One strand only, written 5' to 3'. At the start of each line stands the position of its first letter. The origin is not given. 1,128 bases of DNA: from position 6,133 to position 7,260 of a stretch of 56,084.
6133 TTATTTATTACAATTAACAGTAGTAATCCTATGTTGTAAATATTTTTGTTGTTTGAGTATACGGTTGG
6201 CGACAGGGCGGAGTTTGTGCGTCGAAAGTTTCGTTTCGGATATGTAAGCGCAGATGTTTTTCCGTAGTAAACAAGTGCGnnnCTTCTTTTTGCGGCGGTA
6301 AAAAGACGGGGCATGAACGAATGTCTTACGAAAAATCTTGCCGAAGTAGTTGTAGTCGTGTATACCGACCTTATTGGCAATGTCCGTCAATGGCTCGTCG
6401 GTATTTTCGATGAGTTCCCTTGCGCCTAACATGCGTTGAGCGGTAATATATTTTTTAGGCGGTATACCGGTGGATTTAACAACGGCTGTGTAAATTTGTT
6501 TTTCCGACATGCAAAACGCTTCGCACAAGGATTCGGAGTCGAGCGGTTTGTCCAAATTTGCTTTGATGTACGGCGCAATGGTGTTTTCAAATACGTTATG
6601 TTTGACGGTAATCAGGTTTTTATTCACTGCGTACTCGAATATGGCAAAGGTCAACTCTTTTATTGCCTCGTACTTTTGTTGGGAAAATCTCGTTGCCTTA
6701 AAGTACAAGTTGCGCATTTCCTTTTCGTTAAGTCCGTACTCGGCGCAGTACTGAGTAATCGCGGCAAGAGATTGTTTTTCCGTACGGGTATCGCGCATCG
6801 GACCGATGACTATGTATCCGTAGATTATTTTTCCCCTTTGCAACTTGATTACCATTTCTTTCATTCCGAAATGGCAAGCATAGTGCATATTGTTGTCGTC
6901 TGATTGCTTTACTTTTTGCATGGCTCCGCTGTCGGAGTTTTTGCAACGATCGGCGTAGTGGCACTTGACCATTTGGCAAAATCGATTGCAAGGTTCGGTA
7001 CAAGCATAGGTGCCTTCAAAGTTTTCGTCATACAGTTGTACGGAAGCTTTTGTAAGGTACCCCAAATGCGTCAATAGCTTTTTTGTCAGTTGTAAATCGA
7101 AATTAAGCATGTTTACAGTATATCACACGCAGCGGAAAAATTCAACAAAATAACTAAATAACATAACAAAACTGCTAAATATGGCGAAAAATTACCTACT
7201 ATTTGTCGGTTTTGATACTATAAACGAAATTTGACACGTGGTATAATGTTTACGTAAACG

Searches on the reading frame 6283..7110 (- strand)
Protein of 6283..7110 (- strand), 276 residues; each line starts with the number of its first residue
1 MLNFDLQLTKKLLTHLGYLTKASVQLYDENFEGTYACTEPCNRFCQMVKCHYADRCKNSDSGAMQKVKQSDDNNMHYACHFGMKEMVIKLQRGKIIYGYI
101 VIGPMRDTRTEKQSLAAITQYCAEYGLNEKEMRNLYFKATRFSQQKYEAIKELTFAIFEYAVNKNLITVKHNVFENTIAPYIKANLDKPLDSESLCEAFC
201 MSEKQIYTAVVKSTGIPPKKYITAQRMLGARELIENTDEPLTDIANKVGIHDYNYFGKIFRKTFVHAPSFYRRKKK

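Call 78: search_protein_families(library=pfam, proteins=[window:6283-7110:-], max_evalue=0.001)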
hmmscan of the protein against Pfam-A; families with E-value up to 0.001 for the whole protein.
window:6283-7110:- (276 aa): 3 families
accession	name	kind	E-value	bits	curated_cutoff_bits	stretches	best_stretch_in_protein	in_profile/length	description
PF10114.15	PocR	-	3.1e-18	66.5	23.9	1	4-165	3-161/162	Sensory domain found in PocR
PF12833.13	HTH_18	-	7.8e-18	65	33.6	1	195-273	1-79/80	Helix-turn-helix domain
PF00165.29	HTH_AraC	-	5.9e-05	23.5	26.6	0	235-264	2-33/42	Bacterial regulatory helix-turn-helix proteins, AraC family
